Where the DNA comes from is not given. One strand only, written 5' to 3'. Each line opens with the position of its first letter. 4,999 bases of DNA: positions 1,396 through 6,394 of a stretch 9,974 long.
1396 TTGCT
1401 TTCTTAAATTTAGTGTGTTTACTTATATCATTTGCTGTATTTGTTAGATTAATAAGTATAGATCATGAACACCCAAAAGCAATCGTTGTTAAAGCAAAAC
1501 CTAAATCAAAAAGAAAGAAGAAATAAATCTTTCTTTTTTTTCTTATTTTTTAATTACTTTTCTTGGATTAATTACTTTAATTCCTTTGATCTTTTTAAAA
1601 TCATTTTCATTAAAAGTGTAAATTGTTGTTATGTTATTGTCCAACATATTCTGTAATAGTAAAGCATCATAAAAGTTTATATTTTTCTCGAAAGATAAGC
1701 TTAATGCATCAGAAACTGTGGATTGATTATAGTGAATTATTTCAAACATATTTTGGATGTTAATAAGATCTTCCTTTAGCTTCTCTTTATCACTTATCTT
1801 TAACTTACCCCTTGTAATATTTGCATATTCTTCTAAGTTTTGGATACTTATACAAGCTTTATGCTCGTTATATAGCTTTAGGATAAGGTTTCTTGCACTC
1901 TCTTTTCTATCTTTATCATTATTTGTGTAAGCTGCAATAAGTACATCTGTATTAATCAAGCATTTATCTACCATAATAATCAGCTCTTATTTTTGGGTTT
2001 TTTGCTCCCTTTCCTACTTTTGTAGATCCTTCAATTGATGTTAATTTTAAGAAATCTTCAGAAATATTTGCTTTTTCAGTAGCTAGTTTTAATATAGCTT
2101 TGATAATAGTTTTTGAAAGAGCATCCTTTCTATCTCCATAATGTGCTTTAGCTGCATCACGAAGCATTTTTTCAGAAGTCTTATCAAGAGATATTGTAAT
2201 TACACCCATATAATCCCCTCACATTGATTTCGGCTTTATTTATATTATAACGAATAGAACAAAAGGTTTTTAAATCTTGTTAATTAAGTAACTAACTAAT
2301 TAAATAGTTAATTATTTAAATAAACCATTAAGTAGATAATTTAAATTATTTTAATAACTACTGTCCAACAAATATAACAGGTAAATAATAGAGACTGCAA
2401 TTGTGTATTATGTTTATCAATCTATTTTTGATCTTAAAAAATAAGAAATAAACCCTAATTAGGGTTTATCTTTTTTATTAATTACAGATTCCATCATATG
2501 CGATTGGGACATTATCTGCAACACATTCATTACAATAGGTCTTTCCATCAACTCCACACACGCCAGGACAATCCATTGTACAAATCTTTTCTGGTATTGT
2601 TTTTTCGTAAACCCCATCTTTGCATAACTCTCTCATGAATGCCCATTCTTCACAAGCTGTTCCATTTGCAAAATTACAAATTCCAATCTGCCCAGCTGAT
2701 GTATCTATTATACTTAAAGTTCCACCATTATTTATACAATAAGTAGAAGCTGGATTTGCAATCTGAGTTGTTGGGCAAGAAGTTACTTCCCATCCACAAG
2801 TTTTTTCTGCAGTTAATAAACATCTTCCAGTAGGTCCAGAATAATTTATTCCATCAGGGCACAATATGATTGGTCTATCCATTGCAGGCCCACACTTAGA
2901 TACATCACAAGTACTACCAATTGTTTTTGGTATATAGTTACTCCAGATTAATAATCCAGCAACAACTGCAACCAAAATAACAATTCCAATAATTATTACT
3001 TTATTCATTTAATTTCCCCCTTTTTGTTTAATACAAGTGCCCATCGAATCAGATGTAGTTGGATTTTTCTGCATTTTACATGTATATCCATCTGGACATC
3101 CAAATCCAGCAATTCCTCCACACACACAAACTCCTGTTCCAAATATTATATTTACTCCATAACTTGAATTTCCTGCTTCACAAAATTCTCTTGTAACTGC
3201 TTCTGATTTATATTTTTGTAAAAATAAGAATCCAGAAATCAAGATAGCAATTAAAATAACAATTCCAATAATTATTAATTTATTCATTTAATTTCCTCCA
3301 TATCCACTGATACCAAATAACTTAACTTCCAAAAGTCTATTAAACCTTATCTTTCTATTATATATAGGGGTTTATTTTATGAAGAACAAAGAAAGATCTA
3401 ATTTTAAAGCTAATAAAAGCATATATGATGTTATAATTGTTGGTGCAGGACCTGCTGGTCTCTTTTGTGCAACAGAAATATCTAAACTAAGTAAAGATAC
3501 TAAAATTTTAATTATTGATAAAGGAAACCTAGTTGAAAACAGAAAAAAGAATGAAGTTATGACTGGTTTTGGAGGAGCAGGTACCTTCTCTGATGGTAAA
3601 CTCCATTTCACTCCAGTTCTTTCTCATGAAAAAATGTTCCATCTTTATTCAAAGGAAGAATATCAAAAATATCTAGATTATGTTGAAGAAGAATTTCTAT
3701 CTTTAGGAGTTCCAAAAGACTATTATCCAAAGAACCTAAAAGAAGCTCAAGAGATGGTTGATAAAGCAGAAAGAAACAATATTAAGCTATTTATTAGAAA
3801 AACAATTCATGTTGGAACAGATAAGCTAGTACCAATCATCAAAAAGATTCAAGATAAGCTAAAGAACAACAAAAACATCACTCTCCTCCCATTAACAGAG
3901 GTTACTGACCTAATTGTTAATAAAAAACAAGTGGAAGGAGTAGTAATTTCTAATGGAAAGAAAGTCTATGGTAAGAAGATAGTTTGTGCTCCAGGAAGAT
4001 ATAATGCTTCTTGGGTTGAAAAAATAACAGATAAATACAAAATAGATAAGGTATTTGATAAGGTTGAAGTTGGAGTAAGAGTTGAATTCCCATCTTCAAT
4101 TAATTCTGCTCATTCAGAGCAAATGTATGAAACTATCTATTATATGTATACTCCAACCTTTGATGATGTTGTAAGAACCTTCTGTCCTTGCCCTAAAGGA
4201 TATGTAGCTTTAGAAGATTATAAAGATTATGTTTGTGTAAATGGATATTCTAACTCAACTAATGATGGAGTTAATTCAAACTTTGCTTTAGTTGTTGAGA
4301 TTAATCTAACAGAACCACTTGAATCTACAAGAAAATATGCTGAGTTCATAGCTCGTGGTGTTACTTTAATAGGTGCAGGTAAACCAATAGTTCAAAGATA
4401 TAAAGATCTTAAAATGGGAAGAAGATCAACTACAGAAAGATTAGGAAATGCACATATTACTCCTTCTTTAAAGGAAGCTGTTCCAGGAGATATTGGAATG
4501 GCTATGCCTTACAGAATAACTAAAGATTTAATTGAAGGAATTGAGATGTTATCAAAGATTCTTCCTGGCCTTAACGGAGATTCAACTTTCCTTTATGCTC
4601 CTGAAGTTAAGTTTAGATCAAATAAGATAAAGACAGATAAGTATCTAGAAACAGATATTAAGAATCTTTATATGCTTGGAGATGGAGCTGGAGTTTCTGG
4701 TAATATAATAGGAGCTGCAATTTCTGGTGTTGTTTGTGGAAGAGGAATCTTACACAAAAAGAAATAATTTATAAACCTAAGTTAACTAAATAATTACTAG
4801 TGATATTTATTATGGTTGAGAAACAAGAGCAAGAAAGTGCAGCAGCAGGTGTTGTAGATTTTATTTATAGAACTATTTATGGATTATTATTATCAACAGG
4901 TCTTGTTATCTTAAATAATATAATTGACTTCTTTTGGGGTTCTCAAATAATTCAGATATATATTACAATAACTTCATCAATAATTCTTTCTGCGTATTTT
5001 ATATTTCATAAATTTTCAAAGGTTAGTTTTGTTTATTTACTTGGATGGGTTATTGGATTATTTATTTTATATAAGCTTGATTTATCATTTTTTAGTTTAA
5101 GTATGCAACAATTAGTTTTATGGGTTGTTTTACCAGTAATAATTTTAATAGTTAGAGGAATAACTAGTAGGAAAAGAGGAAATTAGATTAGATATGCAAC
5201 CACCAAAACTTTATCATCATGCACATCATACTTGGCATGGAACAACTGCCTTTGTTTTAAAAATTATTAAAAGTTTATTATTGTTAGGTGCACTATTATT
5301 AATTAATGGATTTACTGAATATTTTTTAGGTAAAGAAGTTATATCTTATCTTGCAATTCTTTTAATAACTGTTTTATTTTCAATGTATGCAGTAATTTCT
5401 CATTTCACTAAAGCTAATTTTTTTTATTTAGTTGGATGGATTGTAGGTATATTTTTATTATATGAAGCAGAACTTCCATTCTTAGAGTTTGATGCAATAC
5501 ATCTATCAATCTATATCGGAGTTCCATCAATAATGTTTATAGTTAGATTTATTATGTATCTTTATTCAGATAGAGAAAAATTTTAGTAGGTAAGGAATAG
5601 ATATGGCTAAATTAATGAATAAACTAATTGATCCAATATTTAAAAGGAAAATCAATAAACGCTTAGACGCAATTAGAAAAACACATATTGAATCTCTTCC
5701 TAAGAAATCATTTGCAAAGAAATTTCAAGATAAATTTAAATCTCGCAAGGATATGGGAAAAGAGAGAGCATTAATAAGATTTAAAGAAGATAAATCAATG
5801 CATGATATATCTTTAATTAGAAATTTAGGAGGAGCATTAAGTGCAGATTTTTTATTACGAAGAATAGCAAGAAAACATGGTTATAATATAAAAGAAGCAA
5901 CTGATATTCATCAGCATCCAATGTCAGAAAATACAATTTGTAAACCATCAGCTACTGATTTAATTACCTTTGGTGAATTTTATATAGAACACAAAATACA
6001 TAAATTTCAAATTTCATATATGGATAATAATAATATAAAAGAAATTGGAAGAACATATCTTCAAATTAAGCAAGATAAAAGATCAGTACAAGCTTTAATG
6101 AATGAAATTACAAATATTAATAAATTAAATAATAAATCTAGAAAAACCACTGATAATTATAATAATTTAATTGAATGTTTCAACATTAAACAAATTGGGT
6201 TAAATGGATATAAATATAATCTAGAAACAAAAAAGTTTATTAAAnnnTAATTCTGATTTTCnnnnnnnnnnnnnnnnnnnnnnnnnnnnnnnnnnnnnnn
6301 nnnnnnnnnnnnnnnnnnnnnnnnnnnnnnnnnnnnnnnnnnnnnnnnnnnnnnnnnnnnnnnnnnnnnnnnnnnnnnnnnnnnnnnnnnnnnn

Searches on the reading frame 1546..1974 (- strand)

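Call 19: search_protein_families(library=ncbifam, proteins=[window:1546-1974:-], max_evalue=0.001)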
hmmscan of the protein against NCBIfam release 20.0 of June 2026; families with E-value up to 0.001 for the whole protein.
window:1546-1974:- (143 aa): 0 families

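Call 42: search_protein_families(library=pfam, proteins=[window:1546-1974:-], max_evalue=1)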
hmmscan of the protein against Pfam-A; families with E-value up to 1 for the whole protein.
window:1546-1974:- (143 aa): 2 families
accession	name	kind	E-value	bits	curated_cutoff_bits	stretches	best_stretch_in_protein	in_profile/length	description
PF01850.27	PIN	-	9.7e-10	39.5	23.6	1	7-130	3-118/120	PIN domain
PF05135.19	Phage_connect_1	-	0.008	17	21.2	1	47-100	33-90/101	Phage gp6-like head-tail connector protein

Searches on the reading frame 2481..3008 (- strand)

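Call 19: search_protein_families(library=ncbifam, proteins=[window:2481-3008:-], max_evalue=0.001)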
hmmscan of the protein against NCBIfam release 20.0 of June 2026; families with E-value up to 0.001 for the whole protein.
window:2481-3008:- (176 aa): 0 families

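Call 42: search_protein_families(library=pfam, proteins=[window:2481-3008:-], max_evalue=1)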
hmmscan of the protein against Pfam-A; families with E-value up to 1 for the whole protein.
window:2481-3008:- (176 aa): 3 families
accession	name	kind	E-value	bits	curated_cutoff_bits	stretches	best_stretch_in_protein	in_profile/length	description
PF03891.20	DUF333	-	7e-20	71.5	25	1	83-127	2-46/47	Domain of unknown function (DUF333)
PF00050.26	Kazal_1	-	0.00031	21.1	21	1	139-163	5-29/49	Kazal-type serine protease inhibitor domain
PF07648.20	Kazal_2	-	0.018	15.5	22.8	1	141-162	4-26/48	Kazal-type serine protease inhibitor domain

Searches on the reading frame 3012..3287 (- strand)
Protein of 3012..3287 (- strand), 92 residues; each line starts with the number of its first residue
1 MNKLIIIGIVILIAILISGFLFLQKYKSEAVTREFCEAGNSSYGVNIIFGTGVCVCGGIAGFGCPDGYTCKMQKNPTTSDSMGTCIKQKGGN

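Call 42: search_protein_families(library=pfam, proteins=[window:3012-3287:-], max_evalue=1)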
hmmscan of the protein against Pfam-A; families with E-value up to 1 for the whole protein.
window:3012-3287:- (92 aa): 2 families
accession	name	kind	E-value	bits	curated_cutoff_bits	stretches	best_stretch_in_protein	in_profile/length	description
PF14147.11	Spore_YhaL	-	0.14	12.3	27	1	10-30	7-27/52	Sporulation protein YhaL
PF14625.12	Lustrin_cystein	-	0.15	12.8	27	1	53-78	16-41/46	Lustrin, cysteine-rich repeated domain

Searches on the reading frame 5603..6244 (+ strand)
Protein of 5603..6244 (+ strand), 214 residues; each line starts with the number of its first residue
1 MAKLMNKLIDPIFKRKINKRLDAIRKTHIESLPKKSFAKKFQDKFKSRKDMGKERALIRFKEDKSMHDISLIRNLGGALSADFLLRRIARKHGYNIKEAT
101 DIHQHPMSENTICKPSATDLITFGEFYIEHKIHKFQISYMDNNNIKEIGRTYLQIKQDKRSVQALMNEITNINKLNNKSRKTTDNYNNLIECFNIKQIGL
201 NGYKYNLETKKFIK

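Call 4: search_protein_families(library=pfam, proteins=[window:5603-6244:+], max_evalue=0.01)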
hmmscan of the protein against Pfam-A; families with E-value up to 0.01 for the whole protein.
window:5603-6244:+ (214 aa): 0 families

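Call 19: search_protein_families(library=ncbifam, proteins=[window:5603-6244:+], max_evalue=0.001)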
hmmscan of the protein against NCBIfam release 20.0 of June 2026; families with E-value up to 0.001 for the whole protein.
window:5603-6244:+ (214 aa): 0 families

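Call 38: search_solved_structures(query=window:5603-6244:+, max_evalue=10)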
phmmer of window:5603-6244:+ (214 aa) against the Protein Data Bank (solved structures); distinct sequences matched with E-value up to 10: 1.
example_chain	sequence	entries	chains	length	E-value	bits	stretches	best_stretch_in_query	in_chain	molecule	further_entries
6anz_A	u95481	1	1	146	0.21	15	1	118-159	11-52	Uncharacterized protein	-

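Call 42: search_protein_families(library=pfam, proteins=[window:5603-6244:+], max_evalue=1)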
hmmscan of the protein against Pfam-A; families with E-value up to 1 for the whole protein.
window:5603-6244:+ (214 aa): 2 families
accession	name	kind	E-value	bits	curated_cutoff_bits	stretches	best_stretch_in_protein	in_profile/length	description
PF08647.16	BRE1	-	0.03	14.9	27.9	1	155-189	47-81/95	BRE1 E3 ubiquitin ligase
PF05192.23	MutS_III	-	0.5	11.1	34.1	1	14-90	48-116/194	MutS domain III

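Call 67: find_homologous_proteins(query=window:5603-6244:+, max_evalue=0.001)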
Query window:5603-6244:+ (214 aa): 4 proteins with E <= 0.001 among 191 candidates.
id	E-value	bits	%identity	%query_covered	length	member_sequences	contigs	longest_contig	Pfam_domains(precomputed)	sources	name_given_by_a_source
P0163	1.5e-134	464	100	100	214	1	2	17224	-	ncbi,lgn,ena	ncbi:MAG: hypothetical protein WCF78_02860 [archaeon]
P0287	1.5e-111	389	85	100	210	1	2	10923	-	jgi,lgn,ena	-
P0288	1.6e-57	213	64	76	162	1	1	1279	-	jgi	-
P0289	1.0e-55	207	48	100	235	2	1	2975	-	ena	-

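Call 75: predict_structure(alignment_id=A4)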
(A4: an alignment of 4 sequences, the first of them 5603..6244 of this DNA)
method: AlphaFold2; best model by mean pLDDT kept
length: 214 residues; sequences in the alignment: 4
mean_pLDDT: 62.0   pTM: 0.57
mean pLDDT of the five models: 62.0, 54.8, 54.1, 51.2, 48.7
residues with pLDDT >= 90: 1; 70-90: 77; 50-70: 79; < 50: 57
segments of 3 or more residues with pLDDT < 50: 1-9, 35-37, 47-53, 62-80, 200-214
pLDDT, mean of each block of 10 residues (from residue 1): 42 54 53 51 51 53 44 36 65 71 64 74 81 79 63 86 86 68 78 76 38 33
secondary structure, 60 per line:
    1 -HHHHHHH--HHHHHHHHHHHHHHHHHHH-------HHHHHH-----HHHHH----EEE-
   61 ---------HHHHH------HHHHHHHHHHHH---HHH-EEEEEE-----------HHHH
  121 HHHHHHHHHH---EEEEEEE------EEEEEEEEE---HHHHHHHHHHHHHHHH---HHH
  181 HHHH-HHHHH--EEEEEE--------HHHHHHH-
elements in order: H2-8 H11-29 H37-42 H48-52 E57-59 H70-74 H81-92 E100-105 H117-130 E134-140 E147-155 H159-174 H178-184 H186-190 E193-198 H207-213

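Call 81: fold_search(model_id=the predicted structure, library=pdb)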
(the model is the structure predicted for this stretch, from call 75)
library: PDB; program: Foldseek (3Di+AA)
matches with E <= 10: 600; with E <= 0.001: 0
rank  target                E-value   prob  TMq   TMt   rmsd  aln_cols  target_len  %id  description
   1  4jxe_A                2.9e-03  0.99  0.30  0.33   6.4       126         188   14  Crystal structure of Schizosaccharomyces pombe sst2 catalytic domain (released 2014-04-30)
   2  4zd5_A                3.3e-03  0.99  0.27  0.31   4.3        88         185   17  Catalytic domain of Sst2 F403A mutant (released 2015-10-14)
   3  4nql_A                5.5e-03  0.97  0.26  0.29   4.5        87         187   16  The crystal structure of the DUB domain of AMSH orthologue, Sst2 from S. pombe, in complex with lysine 63-linked diubi (released 2014-10-08)
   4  4msq_A                6.2e-03  0.97  0.26  0.30   4.4        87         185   17  Crystal structure of Schizosaccharomyces pombe AMSH-like protease sst2 catalytic domain bound to ubiquitin (released 2014-06-18)
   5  4msd_A                6.6e-03  0.97  0.30  0.34   6.4       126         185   14  Crystal structure of Schizosaccharomyces pombe AMSH-like protein SST2 T319I mutant (released 2014-06-18)
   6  4msm_A                8.0e-03  0.98  0.27  0.31   4.1        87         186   16  Crystal structure of Schizosaccharomyces pombe AMSH-like protease sst2 E286A mutant bound to ubiquitin (released 2014-06-18)
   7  4msj_A                9.7e-03  0.99  0.28  0.31   4.0        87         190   16  Crystal structure of S. pombe AMSH-like protease SST2 catalytic domain from P212121 space group (released 2014-06-18)
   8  8amz_V                1.2e-02  0.66  0.27  0.22  11.6       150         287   16  Spinach 19S proteasome (released 2022-08-24)
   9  7lm3_A                1.4e-02  0.97  0.28  0.31   4.0        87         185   16  Crystal Structure of Thr316Ala mutant of JAMM domain of S. pombe (released 2021-06-30)
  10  3rzv                  2.0e-02  0.84  0.26  0.30   4.9       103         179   14  The Crystal Structure of a E280A Mutant of the Catalytic Domain of AMSH (released 2011-10-19)
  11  4ocm_E                2.0e-02  0.77  0.29  0.32  11.1       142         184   15  Crystal Structure of the Rpn8-Rpn11 MPN domain heterodimer, crystal form Ib (released 2014-01-29)
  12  7l97_A                2.1e-02  0.97  0.27  0.32   3.7        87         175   16  Crystal structure of STAMBPL1 in complex with an engineered binder (released 2021-08-25)
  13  2znv_A                2.2e-02  0.84  0.24  0.28   4.6        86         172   13  Crystal structure of human AMSH-LP DUB domain in complex with Lys63-linked ubiquitin dimer (released 2008-09-02)
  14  2znr                  2.9e-02  0.93  0.27  0.31   4.1        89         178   12  Crystal structure of the DUB domain of human AMSH-LP (released 2008-09-02)
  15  6gvw_B                2.9e-02  0.44  0.24  0.21  16.4       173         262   14  Crystal structure of the BRCA1-A complex (released 2019-07-10)
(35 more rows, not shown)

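Call 83: find_encoding_contigs(protein=P0287, flank=8000, max_places=3)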
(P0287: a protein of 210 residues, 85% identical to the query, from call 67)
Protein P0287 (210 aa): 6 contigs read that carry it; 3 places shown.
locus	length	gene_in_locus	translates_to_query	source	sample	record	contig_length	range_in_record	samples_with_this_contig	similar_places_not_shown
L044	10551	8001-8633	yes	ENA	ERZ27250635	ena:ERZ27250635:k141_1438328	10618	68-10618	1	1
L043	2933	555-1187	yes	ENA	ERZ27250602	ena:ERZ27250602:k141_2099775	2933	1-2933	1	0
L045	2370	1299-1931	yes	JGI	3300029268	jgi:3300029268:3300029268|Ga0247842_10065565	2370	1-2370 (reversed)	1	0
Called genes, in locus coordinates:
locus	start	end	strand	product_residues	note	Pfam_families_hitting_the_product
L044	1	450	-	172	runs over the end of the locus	?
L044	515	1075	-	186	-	-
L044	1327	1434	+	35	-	-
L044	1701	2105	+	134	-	-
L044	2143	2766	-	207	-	-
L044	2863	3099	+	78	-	-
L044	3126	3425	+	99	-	-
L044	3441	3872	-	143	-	PF01850:PIN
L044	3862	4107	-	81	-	-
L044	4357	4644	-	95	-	PF03891:DUF333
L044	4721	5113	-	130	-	PF03891:DUF333, PF00050:Kazal_1, PF07648:Kazal_2 (weak)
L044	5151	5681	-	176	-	PF13328:HD_4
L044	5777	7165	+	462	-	PF01946:Thi4 (faint), PF00890:FAD_binding_2 (faint), PF03486:HI0933_like (weak), PF07992:Pyr_redox_2 (faint), PF13450:NAD_binding_8 (faint), PF13738:Pyr_redox_3 (weak), PF01134:GIDA (weak), PF21688:FAD-depend_C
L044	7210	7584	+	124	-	-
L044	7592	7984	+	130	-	-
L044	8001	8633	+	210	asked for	-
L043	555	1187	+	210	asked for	-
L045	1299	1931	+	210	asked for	-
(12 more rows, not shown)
